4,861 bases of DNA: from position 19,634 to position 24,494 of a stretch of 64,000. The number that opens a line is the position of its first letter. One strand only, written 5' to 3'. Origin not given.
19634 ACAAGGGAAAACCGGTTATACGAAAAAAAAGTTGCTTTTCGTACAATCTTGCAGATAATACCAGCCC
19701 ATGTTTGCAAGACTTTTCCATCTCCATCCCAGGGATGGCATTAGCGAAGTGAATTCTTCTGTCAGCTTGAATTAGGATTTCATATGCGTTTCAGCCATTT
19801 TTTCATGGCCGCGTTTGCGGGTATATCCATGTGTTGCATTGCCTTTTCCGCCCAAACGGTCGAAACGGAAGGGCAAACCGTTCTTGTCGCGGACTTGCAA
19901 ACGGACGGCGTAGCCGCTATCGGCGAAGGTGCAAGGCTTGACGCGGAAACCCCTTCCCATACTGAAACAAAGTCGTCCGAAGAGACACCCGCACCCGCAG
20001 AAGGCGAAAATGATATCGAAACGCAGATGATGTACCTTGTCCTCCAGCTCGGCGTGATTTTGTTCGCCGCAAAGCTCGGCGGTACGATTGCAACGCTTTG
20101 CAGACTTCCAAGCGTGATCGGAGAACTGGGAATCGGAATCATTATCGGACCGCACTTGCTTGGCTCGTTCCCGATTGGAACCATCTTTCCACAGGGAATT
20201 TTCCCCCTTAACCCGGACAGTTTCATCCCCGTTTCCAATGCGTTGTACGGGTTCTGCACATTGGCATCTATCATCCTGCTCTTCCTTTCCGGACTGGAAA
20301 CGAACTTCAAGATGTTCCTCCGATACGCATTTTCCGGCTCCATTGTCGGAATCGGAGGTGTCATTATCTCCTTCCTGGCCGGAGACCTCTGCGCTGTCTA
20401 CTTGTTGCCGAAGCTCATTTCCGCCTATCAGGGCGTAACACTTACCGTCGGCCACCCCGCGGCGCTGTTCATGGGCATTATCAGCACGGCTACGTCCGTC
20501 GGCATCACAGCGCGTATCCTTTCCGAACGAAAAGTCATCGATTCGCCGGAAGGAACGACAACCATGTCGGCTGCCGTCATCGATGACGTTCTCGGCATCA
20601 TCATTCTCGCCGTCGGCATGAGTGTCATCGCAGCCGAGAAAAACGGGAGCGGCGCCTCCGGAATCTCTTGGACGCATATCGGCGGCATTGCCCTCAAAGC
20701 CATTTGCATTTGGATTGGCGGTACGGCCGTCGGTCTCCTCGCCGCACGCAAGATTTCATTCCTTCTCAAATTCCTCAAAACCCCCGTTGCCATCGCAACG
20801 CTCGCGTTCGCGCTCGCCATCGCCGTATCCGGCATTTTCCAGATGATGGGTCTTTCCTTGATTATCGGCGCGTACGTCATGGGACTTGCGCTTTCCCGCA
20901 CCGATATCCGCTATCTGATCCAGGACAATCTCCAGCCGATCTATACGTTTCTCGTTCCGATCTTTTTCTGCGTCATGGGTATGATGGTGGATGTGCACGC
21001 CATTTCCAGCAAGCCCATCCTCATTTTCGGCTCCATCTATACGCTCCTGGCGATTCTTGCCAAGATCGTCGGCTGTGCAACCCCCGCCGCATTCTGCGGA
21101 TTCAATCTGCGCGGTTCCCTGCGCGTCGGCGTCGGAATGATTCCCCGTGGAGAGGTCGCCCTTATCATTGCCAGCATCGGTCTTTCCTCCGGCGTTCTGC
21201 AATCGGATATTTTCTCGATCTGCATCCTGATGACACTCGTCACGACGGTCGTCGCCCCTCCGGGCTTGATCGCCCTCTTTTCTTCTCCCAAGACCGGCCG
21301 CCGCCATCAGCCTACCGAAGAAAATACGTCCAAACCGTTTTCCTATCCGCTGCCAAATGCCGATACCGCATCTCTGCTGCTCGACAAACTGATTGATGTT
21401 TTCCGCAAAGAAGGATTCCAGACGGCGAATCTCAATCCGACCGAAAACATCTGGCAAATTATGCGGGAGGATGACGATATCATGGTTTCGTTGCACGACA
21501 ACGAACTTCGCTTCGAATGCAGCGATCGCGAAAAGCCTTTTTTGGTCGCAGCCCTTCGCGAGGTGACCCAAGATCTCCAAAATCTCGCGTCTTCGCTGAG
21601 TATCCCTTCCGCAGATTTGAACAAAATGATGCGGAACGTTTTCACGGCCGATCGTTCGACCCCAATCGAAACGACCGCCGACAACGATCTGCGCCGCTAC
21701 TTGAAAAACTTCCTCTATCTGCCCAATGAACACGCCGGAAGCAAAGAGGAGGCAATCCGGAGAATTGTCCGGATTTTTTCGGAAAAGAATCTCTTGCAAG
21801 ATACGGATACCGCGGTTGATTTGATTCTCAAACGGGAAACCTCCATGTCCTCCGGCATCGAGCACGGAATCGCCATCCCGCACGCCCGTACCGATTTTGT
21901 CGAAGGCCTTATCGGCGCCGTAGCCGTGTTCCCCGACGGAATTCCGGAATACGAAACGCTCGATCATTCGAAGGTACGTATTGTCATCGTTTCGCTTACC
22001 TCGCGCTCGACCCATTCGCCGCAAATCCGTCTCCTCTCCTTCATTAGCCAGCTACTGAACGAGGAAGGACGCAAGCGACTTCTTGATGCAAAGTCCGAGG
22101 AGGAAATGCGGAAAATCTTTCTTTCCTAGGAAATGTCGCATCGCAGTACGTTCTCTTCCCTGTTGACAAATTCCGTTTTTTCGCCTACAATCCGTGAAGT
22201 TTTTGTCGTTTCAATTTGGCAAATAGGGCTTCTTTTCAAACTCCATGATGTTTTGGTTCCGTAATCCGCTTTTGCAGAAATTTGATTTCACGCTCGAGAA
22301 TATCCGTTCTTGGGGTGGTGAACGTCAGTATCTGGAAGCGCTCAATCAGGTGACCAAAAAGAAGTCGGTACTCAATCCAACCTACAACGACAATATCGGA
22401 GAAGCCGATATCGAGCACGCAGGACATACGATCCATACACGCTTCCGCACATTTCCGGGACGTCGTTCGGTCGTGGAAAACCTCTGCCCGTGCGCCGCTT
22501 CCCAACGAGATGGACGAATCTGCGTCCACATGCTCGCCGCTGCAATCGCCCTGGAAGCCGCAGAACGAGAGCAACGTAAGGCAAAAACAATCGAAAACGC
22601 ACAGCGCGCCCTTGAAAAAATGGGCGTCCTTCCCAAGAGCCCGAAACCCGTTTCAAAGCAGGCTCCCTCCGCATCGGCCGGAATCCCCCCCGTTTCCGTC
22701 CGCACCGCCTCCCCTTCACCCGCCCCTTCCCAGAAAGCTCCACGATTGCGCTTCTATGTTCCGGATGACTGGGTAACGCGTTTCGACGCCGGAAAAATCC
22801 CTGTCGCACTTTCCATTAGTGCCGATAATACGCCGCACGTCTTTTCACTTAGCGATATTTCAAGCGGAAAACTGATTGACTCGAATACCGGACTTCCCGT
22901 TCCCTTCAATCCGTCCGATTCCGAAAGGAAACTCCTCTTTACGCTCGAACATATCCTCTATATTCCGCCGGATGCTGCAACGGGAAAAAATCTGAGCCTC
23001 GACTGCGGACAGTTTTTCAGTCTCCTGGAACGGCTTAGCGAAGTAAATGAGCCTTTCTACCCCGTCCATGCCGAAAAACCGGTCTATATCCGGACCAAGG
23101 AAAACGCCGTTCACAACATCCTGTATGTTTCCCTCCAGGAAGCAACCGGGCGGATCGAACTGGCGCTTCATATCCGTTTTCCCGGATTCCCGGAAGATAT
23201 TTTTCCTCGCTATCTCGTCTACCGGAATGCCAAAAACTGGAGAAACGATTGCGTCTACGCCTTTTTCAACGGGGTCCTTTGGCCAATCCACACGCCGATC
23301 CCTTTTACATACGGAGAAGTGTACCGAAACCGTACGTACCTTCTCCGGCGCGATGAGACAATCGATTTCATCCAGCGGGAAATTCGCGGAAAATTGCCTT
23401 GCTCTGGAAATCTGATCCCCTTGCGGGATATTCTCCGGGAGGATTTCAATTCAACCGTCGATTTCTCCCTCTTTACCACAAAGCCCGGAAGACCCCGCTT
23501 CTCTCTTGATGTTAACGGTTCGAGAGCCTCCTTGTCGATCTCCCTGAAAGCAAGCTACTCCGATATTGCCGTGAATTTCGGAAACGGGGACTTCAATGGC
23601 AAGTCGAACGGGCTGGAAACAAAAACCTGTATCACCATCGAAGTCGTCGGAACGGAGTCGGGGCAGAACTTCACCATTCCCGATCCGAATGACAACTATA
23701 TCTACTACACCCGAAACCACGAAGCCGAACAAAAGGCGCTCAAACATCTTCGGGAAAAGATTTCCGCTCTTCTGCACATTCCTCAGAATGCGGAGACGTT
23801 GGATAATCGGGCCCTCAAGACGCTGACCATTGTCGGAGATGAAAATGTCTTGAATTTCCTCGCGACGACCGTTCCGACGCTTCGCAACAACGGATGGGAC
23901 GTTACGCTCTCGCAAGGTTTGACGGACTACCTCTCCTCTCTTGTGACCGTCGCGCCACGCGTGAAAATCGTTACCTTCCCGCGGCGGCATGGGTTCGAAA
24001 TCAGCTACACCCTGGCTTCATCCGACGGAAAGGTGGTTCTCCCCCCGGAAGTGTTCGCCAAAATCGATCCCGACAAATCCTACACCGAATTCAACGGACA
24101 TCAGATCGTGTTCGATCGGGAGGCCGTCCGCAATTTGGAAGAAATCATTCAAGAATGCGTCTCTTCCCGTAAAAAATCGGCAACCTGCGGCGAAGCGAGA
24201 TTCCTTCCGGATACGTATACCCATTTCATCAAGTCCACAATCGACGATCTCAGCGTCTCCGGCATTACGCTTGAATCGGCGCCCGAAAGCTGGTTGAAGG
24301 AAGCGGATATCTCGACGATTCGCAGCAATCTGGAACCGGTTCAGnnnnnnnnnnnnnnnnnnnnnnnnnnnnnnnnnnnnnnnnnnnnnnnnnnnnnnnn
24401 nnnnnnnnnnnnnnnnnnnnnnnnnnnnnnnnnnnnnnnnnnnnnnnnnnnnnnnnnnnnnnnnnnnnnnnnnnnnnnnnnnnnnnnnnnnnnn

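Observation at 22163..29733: Tandem paralogous SWIM-zinc-finger SNF2 helicases driven by a textbook sigma70 promoter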

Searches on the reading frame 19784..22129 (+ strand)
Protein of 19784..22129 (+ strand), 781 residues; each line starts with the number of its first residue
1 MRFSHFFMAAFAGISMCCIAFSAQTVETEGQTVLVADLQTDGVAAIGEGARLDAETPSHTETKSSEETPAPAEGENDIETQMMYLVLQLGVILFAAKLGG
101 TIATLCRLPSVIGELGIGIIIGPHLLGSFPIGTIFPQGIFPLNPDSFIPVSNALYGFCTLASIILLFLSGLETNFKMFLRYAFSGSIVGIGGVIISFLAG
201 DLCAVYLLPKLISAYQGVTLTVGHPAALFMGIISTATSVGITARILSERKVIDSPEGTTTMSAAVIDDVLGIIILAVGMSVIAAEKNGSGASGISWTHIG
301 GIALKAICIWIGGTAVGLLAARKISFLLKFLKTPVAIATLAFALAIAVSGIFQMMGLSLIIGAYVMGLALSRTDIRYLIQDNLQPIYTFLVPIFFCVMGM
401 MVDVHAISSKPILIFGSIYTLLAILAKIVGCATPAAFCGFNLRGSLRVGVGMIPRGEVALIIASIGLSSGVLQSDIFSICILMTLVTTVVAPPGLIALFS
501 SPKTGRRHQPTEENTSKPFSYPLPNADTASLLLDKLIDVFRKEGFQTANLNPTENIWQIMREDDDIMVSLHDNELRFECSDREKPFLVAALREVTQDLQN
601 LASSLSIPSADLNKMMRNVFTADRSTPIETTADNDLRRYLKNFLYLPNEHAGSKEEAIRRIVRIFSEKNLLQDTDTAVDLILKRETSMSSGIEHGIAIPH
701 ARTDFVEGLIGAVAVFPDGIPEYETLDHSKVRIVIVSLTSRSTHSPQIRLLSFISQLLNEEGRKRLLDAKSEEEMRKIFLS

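Call 16: search_protein_families(library=pfam, proteins=[window:19784-22129:+], max_evalue=0.001)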
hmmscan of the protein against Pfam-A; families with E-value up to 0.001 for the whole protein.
window:19784-22129:+ (781 aa): 2 families
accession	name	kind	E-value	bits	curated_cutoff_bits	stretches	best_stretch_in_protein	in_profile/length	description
PF00999.27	Na_H_Exchanger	-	2.9e-52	178.2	26.2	1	95-497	3-371/375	Sodium/hydrogen exchanger, transmembrane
PF00359.27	PTS_EIIA_2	-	6.7e-24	84.9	27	1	647-779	10-141/144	Phosphoenolpyruvate-dependent sugar phosphotransferase system, EIIA 2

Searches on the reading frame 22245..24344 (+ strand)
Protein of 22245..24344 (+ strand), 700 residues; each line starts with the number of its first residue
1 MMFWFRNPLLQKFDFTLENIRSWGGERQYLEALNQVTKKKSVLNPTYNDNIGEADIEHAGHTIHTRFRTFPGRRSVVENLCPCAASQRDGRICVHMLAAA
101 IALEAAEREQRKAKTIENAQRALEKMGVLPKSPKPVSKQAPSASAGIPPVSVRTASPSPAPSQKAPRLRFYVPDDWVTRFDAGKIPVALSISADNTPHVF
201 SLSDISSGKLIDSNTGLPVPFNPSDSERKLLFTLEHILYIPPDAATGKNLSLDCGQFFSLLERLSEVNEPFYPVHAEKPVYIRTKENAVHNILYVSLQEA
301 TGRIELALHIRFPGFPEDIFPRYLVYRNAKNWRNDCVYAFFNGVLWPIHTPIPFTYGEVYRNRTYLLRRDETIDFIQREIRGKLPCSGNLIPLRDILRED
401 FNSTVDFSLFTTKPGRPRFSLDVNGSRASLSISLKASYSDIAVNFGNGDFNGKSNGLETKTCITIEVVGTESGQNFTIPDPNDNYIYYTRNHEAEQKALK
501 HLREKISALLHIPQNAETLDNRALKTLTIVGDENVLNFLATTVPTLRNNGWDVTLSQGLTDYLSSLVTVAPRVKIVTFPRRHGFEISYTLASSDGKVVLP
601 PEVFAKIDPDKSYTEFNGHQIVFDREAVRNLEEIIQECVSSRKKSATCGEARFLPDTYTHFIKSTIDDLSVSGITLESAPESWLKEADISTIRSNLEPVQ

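Call 59: predict_structure(alignment_id=A3)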
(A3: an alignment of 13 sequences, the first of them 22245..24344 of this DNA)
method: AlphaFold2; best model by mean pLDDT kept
length: 700 residues; sequences in the alignment: 13
mean_pLDDT: 78.2   pTM: 0.51
mean pLDDT of the five models: 78.2, 77.9, 76.9, 74.9, 74.6
residues with pLDDT >= 90: 194; 70-90: 354; 50-70: 66; < 50: 86
segments of 3 or more residues with pLDDT < 50: 1-9, 124-160, 445-462, 469-474, 513-524
pLDDT, mean of each block of 10 residues (from residue 1): 36 85 86 85 89 88 89 78 73 91 88 70 44 33 33 34 77 93 92 84 88 82 89 84 86 93 93 89 93 92 91 84 89 88 93 89 89 86 58 86 88 77 84 71 46 37 51 61 82 73 66 46 58 87 82 86 91 90 91 90 87 90 90 85 64 89 89 87 81 60
secondary structure, 60 per line:
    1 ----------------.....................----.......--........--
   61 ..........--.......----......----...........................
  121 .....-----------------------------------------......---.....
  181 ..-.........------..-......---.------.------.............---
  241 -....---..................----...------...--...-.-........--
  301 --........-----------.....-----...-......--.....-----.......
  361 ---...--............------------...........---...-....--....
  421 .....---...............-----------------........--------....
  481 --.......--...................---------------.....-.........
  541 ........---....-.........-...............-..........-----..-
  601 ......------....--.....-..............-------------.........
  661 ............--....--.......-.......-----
elements in order (helices of 4 or more, strands of 3 or more residues): H17-37 E42-48 E51-58 E61-70 E73-79 H84-89 H94-125 E167-172 H176-182 E184-192 H202-207 H225-237 H242-245 E249-253 H254-266 E271-273 E280-282 E291-298 E303-310 E322-326 E336-341 E344-348 H354-360 E364-366 H369-380 H393-400 E401-403 E411-414 E417-425 E429-443 E461-468 E477-480 E483-489 H492-510 E526-530 H532-548 E552-555 H557-565 E567-578 E583-592 H601-606 E613-616 E619-623 H625-638 E652-655 H656-672 E675-678 H681-687 H689-695

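Call 61: fold_search(model_id=the predicted structure, library=pdb)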
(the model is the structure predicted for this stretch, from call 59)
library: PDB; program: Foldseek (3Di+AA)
matches with E <= 10: 977; with E <= 0.001: 0
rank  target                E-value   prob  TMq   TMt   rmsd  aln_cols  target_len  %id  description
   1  6aa7_B                2.1e-01  0.04  0.05  0.12  27.4       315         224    9  Fluorescent protein from Acropora digitifera (released 2018-08-22)
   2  7z24_A                2.3e-01  0.04  0.08  0.09  16.7       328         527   10  Cryo-EM structure of HIV-1 reverse transcriptase with a DNA aptamer in complex with nevirapine (released 2022-07-20)
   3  6aa7_A                3.1e-01  0.03  0.05  0.12  27.4       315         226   10  Fluorescent protein from Acropora digitifera (released 2018-08-22)
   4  3hst_B                3.2e-01  0.15  0.07  0.27  16.2       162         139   12  N-Terminal RNASE H domain of rv2228c from mycobacterium tuberculosis as a fusion protein with maltose binding protein (released 2010-04-28)
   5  3l4i_B                3.2e-01  0.05  0.07  0.11  20.7       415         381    8  CRYSTAL STRUCTURE OF THE N-TERMINAL DOMAIN OF HSP70 (CGD2_20) FROM Cryptosporidium PARVUM IN COMPLEX WITH ADP and inor (released 2010-01-19)
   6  3kvg_A                3.2e-01  0.03  0.07  0.10  31.2       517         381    9  Crystal structure of the N-terminal domain of Hsp70 (cgd2_20) from Cryptosporidium parvum in complex with AMPPNP (released 2010-01-19)
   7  2ogr_A                3.2e-01  0.02  0.05  0.12  30.7       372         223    9  Crystal Structure of Yellow Fluorescent Protein from Zoanthus sp. at 1.8 A Resolution (released 2007-09-25)
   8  6rzq_A                3.2e-01  0.02  0.07  0.10  30.5       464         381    9  Plasmodium falciparum Hsp70-x chaperone nucleotide binding domain - ANP-PnP bound state (released 2019-10-02)
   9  3d2e_B                3.4e-01  0.04  0.07  0.11  24.0       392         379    9  Crystal structure of a complex of Sse1p and Hsp70, Selenomethionine-labeled crystals (released 2008-06-17)
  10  3svr_A                3.4e-01  0.03  0.06  0.13  28.4       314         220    6  Crystal structure of mkate mutant S158A/S143C at pH 7.5 (released 2011-09-14)
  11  5aqm_C                3.6e-01  0.04  0.07  0.12  19.8       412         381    8  Fragment-based screening of HSP70 sheds light on the functional role of ATP-binding site residues (released 2016-10-05)
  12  1xae_B                3.8e-01  0.02  0.05  0.11  27.5       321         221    8  Crystal structure of wild type yellow fluorescent protein zFP538 from Zoanthus (released 2005-02-08)
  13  6eob                  4.0e-01  0.02  0.06  0.08  31.1       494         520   10  Crystal structure of AMPylated GRP78 in apo form (Crystal form 1) (released 2017-11-01)
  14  6jj7_A                4.0e-01  0.02  0.06  0.08  26.8       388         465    7  Crystal structure of OsHXK6-Glc complex (released 2019-07-03)
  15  1xa9                  4.0e-01  0.01  0.04  0.10  30.3       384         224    8  Crystal structure of yellow fluorescent protein zFP538 K66M green mutant (released 2005-02-08)
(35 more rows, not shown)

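Call 77: fold_search(model_id=the predicted structure, library=viral)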
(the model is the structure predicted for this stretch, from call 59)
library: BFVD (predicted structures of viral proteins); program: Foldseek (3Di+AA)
matches with E <= 10: 585; with E <= 0.001: 0
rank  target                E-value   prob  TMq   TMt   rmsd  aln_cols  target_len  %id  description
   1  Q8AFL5                2.3e-02  0.08  0.10  0.10  27.4       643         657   10  Pol protein (Fragment) [Simian immunodeficiency virus]
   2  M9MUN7                5.3e-02  0.98  0.13  0.15  18.5       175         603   17  (no name in the UniProt tables at hand)
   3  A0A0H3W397            5.6e-02  0.06  0.05  0.06  27.4       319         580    9  Matrix protein VP40 [Zaire ebolavirus]
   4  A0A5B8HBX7            5.9e-02  0.23  0.08  0.20  18.5       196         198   11  HSP70 (Fragment) [Plum bark necrosis stem pitting-associated virus]
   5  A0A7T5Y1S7            8.6e-02  0.08  0.05  0.11  20.6       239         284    8  Pol protein (Fragment) [Bat gammaretrovirus]
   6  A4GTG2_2              1.5e-01  0.06  0.08  0.07  14.1       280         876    8  Gag-Pol polyprotein [Walleye dermal sarcoma virus]
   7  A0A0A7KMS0            1.5e-01  0.02  0.05  0.07  25.1       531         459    9  NSs [Tomato necrotic spot tospovirus]
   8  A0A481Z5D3            1.6e-01  0.13  0.08  0.19  18.2       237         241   11  ribonuclease H [Pithovirus LCPAC201]
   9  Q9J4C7                1.6e-01  0.06  0.07  0.05  19.4       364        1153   10  Pro-Pol polyprotein [equine foamy virus Equus caballus]
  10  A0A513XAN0            1.6e-01  0.03  0.05  0.04  27.5       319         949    9  Nucleoprotein [Orthomarburgvirus marburgense]
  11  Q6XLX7                1.6e-01  0.06  0.09  0.13  18.6       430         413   10  FirrV-1-C1 [Feldmannia irregularis virus a]
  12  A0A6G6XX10            1.9e-01  0.60  0.07  0.34  14.3       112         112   13  (no name in the UniProt tables at hand)
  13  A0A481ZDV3            1.9e-01  0.07  0.07  0.14  20.6       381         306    9  Ribonuclease H [Pithovirus LCPAC404]
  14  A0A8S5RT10            2.0e-01  0.84  0.11  0.27  14.3       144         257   17  SWIM-type domain-containing protein [Siphoviridae sp. ctZF426]
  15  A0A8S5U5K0            2.0e-01  0.07  0.07  0.14  17.3       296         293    9  Uncharacterized protein [Podoviridae sp. cthJQ11]
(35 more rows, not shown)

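Call 83: search_protein_representatives(alignment_id=A3)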
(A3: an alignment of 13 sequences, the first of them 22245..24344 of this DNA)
Query: 13 sequences, 665 profile positions. Proteins with E-value up to 0.001 (for the whole library): 655; up to 1e-10: 366; up to 1e-30: 114. The best 150 are listed.
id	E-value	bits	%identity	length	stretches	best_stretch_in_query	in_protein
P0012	4.1e-261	884.3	-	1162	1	6-665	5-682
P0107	1.1e-177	608.7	-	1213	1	3-651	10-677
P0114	7.6e-151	519.9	-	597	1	11-663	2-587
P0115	4.3e-146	504.2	-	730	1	11-664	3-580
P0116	1.1e-139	483.0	-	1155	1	8-653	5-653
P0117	7.8e-136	470.3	-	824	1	13-661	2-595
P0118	4.7e-133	461.1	-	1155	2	12-665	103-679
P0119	2.5e-123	429.0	-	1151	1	8-652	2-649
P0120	3.8e-123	428.4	-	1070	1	13-665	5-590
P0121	1.6e-122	426.3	-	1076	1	12-652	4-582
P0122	2.5e-115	402.6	-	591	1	11-622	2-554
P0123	2.3e-109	382.8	-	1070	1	14-664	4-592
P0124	1.0e-106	374.1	-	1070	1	13-650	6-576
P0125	3.6e-105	369.0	-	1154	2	14-665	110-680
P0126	8.7e-103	361.1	-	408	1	61-526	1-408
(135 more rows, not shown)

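Call 89: search_solved_structures(query=A3, max_evalue=1)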
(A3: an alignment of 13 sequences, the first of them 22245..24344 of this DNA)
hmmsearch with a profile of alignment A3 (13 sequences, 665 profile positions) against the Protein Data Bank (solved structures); distinct sequences matched with E-value up to 1: 3.
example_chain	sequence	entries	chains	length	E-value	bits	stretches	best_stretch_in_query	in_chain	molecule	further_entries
2xss_A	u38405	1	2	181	0.031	15.6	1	575-653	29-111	CGMP-SPECIFIC 3', 5'-CYCLIC PHOSPHODIESTERASE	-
3lfv_A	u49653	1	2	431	0.14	13.5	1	576-652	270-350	cGMP-specific 3',5'-cyclic phosphodiesterase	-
3mf0_A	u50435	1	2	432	0.14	13.4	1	576-652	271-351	cGMP-specific 3',5'-cyclic phosphodiesterase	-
